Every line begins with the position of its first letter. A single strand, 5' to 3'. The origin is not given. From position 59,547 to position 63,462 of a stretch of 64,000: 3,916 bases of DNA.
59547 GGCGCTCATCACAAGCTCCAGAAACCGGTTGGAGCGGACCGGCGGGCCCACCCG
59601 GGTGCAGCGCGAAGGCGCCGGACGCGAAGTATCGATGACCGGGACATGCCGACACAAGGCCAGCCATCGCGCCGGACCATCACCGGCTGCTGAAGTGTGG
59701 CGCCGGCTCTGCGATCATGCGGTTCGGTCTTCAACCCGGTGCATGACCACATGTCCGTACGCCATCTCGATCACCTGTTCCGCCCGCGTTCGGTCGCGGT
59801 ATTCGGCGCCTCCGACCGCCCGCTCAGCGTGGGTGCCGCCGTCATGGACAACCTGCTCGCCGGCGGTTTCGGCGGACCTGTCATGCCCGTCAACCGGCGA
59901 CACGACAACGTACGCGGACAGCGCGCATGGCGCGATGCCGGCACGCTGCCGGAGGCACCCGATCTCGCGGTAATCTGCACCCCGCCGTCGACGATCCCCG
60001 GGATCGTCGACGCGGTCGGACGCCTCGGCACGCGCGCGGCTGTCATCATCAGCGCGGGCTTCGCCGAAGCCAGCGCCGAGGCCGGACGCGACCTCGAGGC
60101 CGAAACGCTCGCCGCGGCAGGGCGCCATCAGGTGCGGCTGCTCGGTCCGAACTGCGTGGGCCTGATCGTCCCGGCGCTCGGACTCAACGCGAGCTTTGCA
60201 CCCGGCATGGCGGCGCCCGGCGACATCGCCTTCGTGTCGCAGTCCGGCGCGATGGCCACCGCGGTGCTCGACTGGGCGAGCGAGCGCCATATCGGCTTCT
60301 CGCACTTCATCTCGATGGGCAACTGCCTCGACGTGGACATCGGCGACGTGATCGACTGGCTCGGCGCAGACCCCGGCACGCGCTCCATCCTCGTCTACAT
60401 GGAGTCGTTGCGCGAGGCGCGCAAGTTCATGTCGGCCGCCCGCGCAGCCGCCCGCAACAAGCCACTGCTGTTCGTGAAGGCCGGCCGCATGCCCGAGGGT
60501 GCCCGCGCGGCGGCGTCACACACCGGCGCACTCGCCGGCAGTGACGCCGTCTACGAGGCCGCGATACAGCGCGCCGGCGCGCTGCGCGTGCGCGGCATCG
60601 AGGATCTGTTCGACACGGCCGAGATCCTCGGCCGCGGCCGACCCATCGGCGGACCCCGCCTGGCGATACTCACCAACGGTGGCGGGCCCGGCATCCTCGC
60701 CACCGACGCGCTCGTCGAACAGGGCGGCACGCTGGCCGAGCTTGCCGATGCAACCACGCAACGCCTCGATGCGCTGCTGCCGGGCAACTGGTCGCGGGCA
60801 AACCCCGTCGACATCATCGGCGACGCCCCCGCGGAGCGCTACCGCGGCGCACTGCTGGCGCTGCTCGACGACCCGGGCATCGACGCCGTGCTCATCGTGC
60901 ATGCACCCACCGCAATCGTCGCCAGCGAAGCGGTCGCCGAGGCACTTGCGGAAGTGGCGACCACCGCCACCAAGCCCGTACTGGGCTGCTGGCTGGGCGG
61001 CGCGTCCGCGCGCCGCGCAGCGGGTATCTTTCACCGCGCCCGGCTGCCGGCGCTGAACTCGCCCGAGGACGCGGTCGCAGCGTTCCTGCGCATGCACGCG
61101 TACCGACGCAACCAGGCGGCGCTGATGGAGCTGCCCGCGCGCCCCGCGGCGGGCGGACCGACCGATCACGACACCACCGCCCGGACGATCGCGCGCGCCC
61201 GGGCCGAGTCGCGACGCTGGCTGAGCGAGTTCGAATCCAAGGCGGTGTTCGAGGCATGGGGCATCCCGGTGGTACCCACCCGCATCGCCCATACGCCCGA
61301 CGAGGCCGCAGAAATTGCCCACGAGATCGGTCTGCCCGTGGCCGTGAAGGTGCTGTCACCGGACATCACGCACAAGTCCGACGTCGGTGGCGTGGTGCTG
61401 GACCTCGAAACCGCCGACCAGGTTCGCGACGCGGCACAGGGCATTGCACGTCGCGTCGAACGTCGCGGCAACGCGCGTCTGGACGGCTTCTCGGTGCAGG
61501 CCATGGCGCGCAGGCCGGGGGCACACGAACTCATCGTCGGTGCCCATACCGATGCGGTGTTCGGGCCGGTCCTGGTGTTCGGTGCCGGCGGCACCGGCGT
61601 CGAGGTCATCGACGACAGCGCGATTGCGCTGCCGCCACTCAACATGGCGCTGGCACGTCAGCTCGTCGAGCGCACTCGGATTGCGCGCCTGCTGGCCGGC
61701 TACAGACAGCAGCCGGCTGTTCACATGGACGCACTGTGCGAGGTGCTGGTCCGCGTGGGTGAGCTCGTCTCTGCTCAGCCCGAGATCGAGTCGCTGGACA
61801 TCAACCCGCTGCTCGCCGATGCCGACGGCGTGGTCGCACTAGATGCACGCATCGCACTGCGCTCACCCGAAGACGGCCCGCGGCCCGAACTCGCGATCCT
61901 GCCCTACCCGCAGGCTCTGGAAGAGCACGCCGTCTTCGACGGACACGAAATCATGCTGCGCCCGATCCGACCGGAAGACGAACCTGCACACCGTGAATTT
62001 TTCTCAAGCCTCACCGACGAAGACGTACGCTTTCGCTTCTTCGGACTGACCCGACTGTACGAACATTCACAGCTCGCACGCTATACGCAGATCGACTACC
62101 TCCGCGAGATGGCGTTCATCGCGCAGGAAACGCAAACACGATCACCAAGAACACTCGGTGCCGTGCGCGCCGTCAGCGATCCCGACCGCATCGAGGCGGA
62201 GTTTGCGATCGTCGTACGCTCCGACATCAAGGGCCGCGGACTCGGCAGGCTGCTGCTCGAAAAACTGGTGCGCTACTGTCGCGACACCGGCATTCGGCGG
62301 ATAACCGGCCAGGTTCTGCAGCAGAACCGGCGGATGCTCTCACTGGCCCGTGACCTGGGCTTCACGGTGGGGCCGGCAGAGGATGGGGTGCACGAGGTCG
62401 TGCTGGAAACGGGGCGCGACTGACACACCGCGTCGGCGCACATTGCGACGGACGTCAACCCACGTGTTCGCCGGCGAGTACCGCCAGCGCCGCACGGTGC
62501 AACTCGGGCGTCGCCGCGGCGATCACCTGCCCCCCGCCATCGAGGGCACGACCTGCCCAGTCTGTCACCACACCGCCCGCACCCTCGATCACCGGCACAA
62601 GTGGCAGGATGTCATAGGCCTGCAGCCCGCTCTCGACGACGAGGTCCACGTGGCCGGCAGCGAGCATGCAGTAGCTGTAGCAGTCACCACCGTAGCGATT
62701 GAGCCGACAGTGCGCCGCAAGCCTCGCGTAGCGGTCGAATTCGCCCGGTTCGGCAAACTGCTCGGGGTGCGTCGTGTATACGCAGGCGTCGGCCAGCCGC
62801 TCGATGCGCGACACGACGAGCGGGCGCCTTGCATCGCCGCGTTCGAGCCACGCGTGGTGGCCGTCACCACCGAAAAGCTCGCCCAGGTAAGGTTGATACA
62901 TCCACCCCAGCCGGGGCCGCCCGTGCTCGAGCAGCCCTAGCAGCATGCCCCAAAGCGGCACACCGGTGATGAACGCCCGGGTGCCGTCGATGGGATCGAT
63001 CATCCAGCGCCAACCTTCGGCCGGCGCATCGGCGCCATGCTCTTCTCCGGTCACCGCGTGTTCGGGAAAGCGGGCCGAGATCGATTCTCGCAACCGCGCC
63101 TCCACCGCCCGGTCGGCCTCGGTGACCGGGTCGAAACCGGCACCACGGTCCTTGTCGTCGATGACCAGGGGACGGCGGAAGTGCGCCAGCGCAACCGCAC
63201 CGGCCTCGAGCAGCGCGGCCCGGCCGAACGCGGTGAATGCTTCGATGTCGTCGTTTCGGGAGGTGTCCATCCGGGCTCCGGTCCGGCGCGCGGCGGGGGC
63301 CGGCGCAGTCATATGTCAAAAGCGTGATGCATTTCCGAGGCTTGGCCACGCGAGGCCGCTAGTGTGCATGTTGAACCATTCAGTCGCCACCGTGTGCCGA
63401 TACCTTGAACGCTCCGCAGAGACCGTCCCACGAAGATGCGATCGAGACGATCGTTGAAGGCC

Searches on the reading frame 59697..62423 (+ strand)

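Call 43: search_protein_families(library=pfam, proteins=[window:59697-62423:+])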
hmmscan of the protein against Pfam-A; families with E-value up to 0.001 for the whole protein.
window:59697-62423:+ (908 aa): 7 families
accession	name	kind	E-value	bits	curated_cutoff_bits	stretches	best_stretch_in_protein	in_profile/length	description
PF13549.11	ATP-grasp_5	-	2.2e-89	299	27.6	1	501-721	2-221/221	ATP-grasp domain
PF13607.11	Succ_CoA_lig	-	1.6e-58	196.8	27.4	1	174-311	1-138/138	Succinyl-CoA ligase like flavodoxin domain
PF13380.12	CoA_binding_2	-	1.7e-23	83.7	22.8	1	31-157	1-114/116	CoA binding domain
PF19045.5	Ligase_CoA_2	-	1.3e-11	45.2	23.7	1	323-463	2-147/162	Ligase-CoA domain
PF00583.31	Acetyltransf_1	-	4.7e-10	40.2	20.7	1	788-889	14-116/116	Acetyltransferase (GNAT) family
PF13302.13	Acetyltransf_3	-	1.1e-09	39.5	25.4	1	752-890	2-138/138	Acetyltransferase (GNAT) domain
PF13508.13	Acetyltransf_7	-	0.00035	21.3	27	1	820-890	15-83/84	Acetyltransferase (GNAT) domain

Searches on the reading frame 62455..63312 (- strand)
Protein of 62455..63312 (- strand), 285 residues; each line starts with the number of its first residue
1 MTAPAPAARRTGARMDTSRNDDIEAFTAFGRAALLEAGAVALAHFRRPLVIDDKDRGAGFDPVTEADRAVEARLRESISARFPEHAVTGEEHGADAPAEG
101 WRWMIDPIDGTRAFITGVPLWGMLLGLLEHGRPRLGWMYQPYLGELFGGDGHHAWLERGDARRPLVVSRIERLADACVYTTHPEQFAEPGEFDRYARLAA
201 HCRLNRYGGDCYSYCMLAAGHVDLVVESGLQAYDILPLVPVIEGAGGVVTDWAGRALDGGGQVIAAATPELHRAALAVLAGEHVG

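Call 43: search_protein_families(library=pfam, proteins=[window:62455-63312:-])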
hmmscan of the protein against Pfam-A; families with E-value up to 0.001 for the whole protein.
window:62455-63312:- (285 aa): 1 family
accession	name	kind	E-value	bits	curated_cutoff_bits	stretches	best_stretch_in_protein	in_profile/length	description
PF00459.30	Inositol_P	-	1.2e-50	172.9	27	1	24-276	3-263/271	Inositol monophosphatase family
